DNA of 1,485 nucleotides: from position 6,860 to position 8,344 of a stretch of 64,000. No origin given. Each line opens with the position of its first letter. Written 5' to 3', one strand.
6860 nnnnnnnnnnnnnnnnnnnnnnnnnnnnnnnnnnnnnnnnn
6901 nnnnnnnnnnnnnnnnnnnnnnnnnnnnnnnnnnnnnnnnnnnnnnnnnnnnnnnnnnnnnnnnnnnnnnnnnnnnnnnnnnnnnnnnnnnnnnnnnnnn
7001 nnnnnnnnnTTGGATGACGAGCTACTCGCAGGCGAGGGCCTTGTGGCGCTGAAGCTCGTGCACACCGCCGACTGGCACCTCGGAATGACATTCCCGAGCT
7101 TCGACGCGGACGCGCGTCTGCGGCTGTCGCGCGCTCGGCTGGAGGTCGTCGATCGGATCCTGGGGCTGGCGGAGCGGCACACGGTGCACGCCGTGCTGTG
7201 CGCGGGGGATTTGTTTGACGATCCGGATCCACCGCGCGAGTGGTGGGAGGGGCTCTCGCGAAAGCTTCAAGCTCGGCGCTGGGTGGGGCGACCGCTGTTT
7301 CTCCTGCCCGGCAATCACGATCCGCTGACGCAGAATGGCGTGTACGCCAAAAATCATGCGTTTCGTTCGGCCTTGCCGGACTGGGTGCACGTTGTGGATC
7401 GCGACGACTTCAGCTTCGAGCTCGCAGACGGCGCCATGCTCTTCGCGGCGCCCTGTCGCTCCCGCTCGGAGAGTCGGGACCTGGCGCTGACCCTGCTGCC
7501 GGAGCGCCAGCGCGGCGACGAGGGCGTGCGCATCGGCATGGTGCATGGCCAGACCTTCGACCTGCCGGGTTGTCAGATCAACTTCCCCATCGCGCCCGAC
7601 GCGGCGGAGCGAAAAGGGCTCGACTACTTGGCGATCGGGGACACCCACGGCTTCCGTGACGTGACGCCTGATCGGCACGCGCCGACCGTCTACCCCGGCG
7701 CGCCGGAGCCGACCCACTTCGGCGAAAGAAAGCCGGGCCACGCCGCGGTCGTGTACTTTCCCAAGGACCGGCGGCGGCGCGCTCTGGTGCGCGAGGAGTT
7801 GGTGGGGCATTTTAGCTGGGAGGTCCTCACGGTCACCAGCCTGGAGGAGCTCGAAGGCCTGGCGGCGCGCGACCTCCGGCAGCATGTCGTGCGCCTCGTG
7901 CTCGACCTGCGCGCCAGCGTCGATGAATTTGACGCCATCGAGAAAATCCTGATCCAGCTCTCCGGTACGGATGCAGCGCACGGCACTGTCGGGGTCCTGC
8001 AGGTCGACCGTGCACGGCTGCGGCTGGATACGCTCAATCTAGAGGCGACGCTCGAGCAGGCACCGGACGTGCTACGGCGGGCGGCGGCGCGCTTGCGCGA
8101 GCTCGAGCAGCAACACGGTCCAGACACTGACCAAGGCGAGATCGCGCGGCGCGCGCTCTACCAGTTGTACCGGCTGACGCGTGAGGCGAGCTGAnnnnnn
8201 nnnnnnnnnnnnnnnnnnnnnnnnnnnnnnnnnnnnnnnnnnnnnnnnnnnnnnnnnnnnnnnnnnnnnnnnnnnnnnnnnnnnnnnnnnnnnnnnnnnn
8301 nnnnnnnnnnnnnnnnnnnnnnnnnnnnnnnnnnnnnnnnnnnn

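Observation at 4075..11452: Translationally coupled SNF2 helicase + SbcD/Mre11-like nuclease + SbcC/Rad50-like ATPase cassette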

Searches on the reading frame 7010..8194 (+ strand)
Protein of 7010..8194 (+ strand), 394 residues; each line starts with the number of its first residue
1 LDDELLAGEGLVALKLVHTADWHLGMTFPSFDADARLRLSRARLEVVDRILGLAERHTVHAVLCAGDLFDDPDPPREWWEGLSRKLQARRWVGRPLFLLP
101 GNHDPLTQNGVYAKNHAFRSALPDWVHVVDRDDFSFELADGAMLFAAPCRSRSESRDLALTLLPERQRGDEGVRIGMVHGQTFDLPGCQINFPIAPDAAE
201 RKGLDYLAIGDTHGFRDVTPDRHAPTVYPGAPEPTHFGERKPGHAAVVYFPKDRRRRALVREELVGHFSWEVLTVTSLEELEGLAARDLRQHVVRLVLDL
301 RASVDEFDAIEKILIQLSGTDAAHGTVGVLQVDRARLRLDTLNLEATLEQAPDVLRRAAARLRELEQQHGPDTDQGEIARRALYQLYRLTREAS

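Call 7: search_protein_families(library=pfam, proteins=[window:7010-8194:+], max_evalue=0.01)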
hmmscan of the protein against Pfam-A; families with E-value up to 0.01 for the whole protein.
window:7010-8194:+ (394 aa): 1 family
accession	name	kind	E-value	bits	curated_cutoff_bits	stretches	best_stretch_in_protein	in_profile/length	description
PF00149.33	Metallophos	-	9.2e-12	46.2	21.5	1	15-214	2-190/191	Calcineurin-like phosphoesterase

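Call 8: search_protein_families(library=padloc, proteins=[window:7010-8194:+], max_evalue=0.01)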
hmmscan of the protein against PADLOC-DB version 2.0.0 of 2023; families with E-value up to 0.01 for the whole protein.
window:7010-8194:+ (394 aa): 0 families

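Call 9: search_protein_families(library=ncbifam, proteins=[window:7010-8194:+], max_evalue=0.01)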
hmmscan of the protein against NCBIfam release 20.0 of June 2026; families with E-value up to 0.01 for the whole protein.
window:7010-8194:+ (394 aa): 7 families
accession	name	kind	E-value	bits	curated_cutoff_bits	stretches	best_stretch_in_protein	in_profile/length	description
TIGR00619.1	sbcd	subfamily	1.9e-16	60.6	77.65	1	14-107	1-89/252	exonuclease subunit SbcD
NF008206.2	PRK10966.1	equivalog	6.3e-12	45.3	450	1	14-106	1-87/380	exonuclease subunit SbcD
NF041754.1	sbcd_Bac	equivalog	1.5e-06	27.7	750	1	15-104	2-86/390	exonuclease subunit SbcD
NF041031.1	Mre11_Sulfo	equivalog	2.4e-05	23.7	500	1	16-115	2-97/374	DNA double-strand break repair protein Mre11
TIGR04123.1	P_estr_lig_assc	hypoth_equivalog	0.00034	20.1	150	1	17-107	24-111/207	ligase-associated DNA damage response endonuclease PdeM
NF041030.1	Mre11_Halo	equivalog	0.00058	19.1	550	1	15-104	3-87/361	DNA double-strand break repair protein Mre11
NF041029.1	Mre11_Pyroc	equivalog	0.0017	17.2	600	1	14-112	1-93/438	DNA double-strand break repair protein Mre11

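Call 24: search_solved_structures(query=window:7010-8194:+, max_evalue=0.01)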
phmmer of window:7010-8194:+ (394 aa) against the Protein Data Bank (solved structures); distinct sequences matched with E-value up to 0.01: 13.
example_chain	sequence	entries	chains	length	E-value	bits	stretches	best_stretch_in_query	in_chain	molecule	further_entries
4o24_A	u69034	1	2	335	1.2e-10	44.2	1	11-104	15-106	Exonuclease, putative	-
2q8u_A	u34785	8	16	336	1.2e-10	44.2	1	11-104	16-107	Exonuclease, putative | Nuclease SbcCD subunit D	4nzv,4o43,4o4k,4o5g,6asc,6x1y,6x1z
3qg5_C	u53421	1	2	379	1.1e-09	41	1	14-104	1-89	Mre11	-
4lty_C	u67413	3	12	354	5.1e-09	38.8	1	14-107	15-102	Exonuclease subunit SbcD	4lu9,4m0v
3thn_A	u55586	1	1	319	7.5e-09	38.3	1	14-104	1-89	Exonuclease, putative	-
3tho_B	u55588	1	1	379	1.2e-08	37.6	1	14-104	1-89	Exonuclease, putative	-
6s6v_A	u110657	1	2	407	1.3e-08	37.5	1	15-107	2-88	Nuclease SbcCD subunit D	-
7yzo_A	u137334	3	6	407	1.5e-07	34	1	15-106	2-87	Nuclease SbcCD subunit D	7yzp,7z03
6s85_A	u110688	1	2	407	2.1e-07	33.5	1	15-106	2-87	Nuclease SbcCD subunit D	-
1ii7_A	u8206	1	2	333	0.001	21.4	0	15-111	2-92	Mre11 nuclease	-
3dsc_A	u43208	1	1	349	0.0012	21.2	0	15-111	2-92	DNA double-strand break repair protein mre11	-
4hd0_A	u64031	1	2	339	0.0029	19.9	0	14-111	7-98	DNA double-strand break repair protein Mre11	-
7dog_A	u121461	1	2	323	0.007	18.6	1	14-106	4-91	Nuclease SbcCD subunit D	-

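Call 33: find_homologous_proteins(query=window:7010-8194:+, max_evalue=0.00001)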
Query window:7010-8194:+ (394 aa): 2152 proteins with E <= 0.00001 among 8000 candidates; the best 120 are listed.
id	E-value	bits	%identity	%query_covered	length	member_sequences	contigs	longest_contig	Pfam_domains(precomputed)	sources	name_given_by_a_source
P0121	1.7e-263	892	100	100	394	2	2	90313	PF00149.34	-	-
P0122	2.2e-209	713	80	99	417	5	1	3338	PF00149.34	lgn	-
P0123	3.8e-209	713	80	98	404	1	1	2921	PF00149.34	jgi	jgi:DNA repair exonuclease SbcCD nuclease subunit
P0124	1.6e-208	711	79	98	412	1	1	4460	PF00149.34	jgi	jgi:DNA repair exonuclease SbcCD nuclease subunit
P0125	9.5e-208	708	79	98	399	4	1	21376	PF00149.34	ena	-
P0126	1.0e-207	708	79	99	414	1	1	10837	PF00149.34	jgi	jgi:DNA repair exonuclease SbcCD nuclease subunit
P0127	2.5e-207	707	79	97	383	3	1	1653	PF00149.34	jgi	-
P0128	7.1e-207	705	79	98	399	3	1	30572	PF00149.34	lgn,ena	-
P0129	1.2e-206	704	79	98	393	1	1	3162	PF00149.34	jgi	jgi:DNA repair exonuclease SbcCD nuclease subunit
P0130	3.1e-206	703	78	100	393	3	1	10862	PF00149.34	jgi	jgi:DNA repair exonuclease SbcCD nuclease subunit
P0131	5.2e-206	702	78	98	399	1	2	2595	PF00149.34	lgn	-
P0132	3.9e-205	699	80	98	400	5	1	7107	PF00149.34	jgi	jgi:DNA repair exonuclease SbcCD nuclease subunit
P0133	1.0e-204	698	77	98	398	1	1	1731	PF00149.34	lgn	-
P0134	3.8e-203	693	78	97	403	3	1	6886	PF00149.34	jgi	jgi:DNA repair exonuclease SbcCD nuclease subunit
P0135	7.7e-203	692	77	97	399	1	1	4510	PF00149.34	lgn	-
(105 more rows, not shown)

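Call 92: search_protein_representatives(protein=window:7010-8194:+)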
Query: 394 residues. Proteins with E-value up to 0.001 (for the whole library): 4471; up to 1e-10: 1307; up to 1e-30: 120. The best 150 are listed.
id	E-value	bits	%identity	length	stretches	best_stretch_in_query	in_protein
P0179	3.5e-151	520.1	72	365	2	105-393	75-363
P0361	2.1e-120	418.8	53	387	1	7-392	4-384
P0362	5.4e-108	377.9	51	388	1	11-389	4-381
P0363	2.3e-101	356.1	50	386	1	12-393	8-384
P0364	5.3e-101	354.9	48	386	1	12-392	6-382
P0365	7.4e-100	351.1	51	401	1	12-392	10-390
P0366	2.7e-95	336.1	60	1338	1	14-288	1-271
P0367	4.8e-95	335.3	47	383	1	12-389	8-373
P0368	1.5e-94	333.7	49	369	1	14-392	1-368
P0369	7.9e-93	328.0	47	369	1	14-392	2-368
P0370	1.7e-92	326.9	46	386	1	12-390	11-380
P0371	1.4e-91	323.9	48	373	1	14-364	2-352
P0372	2.1e-90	320.0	49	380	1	14-390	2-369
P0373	3.6e-90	319.2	54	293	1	96-393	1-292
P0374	4.6e-90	318.9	44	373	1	14-391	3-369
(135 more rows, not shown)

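Call 97: search_dna_similar(query=window:7010-8194:+, collection=plasmids, mode=protein, max_evalue=1e-20, max_rows=15)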
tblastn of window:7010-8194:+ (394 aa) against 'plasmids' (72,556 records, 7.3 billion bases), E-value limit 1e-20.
Records with a match: 45; places in all: 45; records where one place covers at least 80% of the query: 0.
Best place of each record, by identity: <60% 45.
By first word of the organism name: Rhizobium 39; Agrobacterium 2; arsenite-oxidising 1; Sinorhizobium 1; Paracoccus 1; Variovorax 1.
By predicted mobility (MOB-suite, as given by PLSDB): conjugative 27; non-mobilizable 14; mobilizable 4.
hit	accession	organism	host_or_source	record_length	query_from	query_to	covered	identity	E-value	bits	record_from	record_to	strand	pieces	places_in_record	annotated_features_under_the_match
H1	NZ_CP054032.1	Rhizobium indicum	Pisum sativum l. (pea),Pure culture,Pea ...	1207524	10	318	78%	32.8%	1e-22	107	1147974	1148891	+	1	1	record has no annotation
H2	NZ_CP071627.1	Rhizobium leguminosarum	lentil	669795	10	318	78%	32.5%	2e-22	107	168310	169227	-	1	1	DNA repair exonuclease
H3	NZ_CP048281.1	Rhizobium leguminosarum bv. viciae 248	Fava bean,whole organism,nodules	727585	10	318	78%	32.5%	2e-22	106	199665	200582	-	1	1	DNA repair exonuclease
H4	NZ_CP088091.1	Rhizobium laguerreae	cell culture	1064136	10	318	78%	32.5%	3e-22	106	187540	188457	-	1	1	none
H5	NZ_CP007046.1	Rhizobium leguminosarum bv. trifolii WSM1689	root nodule of Trifolium uniflorum ...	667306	10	318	78%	32.5%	4e-22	105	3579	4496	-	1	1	DNA repair exonuclease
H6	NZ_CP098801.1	Rhizobium anhuiense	Trifolium dubium,Cell culture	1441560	10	318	78%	32.5%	2e-21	104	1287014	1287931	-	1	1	record has no annotation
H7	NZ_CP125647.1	Rhizobium sp. BT04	Phaseolus vulgaris,Pure culture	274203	10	318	78%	32.5%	4e-21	102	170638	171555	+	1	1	DNA repair exonuclease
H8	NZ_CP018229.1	Rhizobium leguminosarum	Vavilovia formosa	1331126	10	318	78%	32.2%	3e-22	106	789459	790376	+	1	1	record has no annotation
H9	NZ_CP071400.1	Rhizobium leguminosarum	lentil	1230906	10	318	78%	32.2%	7e-22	105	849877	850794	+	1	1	record has no annotation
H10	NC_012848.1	Rhizobium leguminosarum bv. trifolii WSM1325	-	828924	10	318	78%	32.2%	1e-21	104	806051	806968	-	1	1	DNA repair exonuclease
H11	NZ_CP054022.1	Rhizobium indicum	Pisum sativum l. (pea),Pure culture,Pea ...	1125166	10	318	78%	32.2%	1e-21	104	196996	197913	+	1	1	record has no annotation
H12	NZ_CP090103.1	Rhizobium leguminosarum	Trifolium pratense,Cell culture,Plant ...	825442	10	318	78%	31.9%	4e-22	105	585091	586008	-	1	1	DNA repair exonuclease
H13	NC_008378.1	Rhizobium johnstonii 3841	-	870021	10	318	78%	31.9%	4e-22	105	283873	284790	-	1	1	DNA repair exonuclease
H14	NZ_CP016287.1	Rhizobium leguminosarum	Vavilovia formosa,cell culture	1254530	10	318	78%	31.9%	1e-21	104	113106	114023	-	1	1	record has no annotation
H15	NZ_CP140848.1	Rhizobium johnstonii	-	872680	10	318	78%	31.6%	8e-22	105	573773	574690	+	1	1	DNA repair exonuclease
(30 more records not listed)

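Call 98: get_annotated_region(hit=H13, flank=7000)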
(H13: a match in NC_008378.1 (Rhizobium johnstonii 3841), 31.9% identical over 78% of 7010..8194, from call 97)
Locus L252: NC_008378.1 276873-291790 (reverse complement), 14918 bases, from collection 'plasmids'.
description: Rhizobium johnstonii 3841 plasmid pRL12, complete sequence
organism: Rhizobium johnstonii 3841 (NCBI taxid 216596)
taxonomy: Bacteria; Pseudomonadota; Alphaproteobacteria; Hyphomicrobiales; Rhizobiaceae; Rhizobium; Rhizobium johnstonii; Rhizobium johnstonii 3841
host: -; source: -; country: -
typing (MOB-suite, as given by PLSDB): conjugative; relaxase MOBQ; mating-pair formation MPF_T
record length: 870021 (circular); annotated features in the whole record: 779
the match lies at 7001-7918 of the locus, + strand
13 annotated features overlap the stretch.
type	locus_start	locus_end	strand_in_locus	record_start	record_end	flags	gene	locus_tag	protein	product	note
CDS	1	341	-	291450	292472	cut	-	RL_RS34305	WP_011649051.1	amidohydrolase family protein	-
CDS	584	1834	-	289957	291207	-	-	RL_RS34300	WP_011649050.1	LysR family transcriptional regulator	-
CDS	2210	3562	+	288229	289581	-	dctA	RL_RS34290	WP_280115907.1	C4-dicarboxylate transporter DctA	GO:0006835 - dicarboxylic acid transport [Evidence IEA]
CDS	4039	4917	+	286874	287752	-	-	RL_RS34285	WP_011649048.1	DUF6030 family protein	-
CDS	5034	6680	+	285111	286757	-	-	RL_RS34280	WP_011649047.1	acetolactate synthase large subunit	-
CDS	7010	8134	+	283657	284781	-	-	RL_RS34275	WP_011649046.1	DNA repair exonuclease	-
CDS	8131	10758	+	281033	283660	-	-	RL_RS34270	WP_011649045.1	AAA family ATPase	-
CDS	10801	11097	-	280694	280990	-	-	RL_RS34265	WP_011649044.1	type II toxin-antitoxin system RelE/ParE family toxin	GO:0030541 - plasmid partitioning [Evidence IEA]; GO:0051290 - protein heterotetramerization [Evidence IEA]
CDS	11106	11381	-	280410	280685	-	-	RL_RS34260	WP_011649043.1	type II toxin-antitoxin system ParD family antitoxin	-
CDS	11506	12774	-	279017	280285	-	-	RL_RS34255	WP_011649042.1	trehalase family glycosidase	GO:0005991 - trehalose metabolic process [Evidence IEA]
CDS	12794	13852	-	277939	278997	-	-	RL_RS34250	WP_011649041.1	ABC transporter ATP-binding protein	-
CDS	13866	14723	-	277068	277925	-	-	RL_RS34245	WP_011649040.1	carbohydrate ABC transporter permease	GO:0008643 - carbohydrate transport [Evidence IEA]; GO:0055085 - transmembrane transport [Evidence IEA]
CDS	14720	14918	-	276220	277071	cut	-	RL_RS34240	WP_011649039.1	sugar ABC transporter permease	-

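Call 103: search_dna_similar(query=window:7010-8194:+, collection=phages, mode=protein, max_evalue=1e-8, max_rows=8)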
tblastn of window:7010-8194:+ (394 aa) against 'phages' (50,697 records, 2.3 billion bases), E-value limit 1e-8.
Records with a match: 1; places in all: 1; records where one place covers at least 80% of the query: 0.
Best place of each record, by identity: <60% 1.
By first word of the organism name: Bacteriophage 1.
By host as written in the record: - 1.
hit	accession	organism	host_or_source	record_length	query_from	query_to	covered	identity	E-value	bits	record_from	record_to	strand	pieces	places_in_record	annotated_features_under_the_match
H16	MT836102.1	Bacteriophage sp.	human fecal samples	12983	15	251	60%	28.7%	5e-10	67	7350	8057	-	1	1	record has no annotation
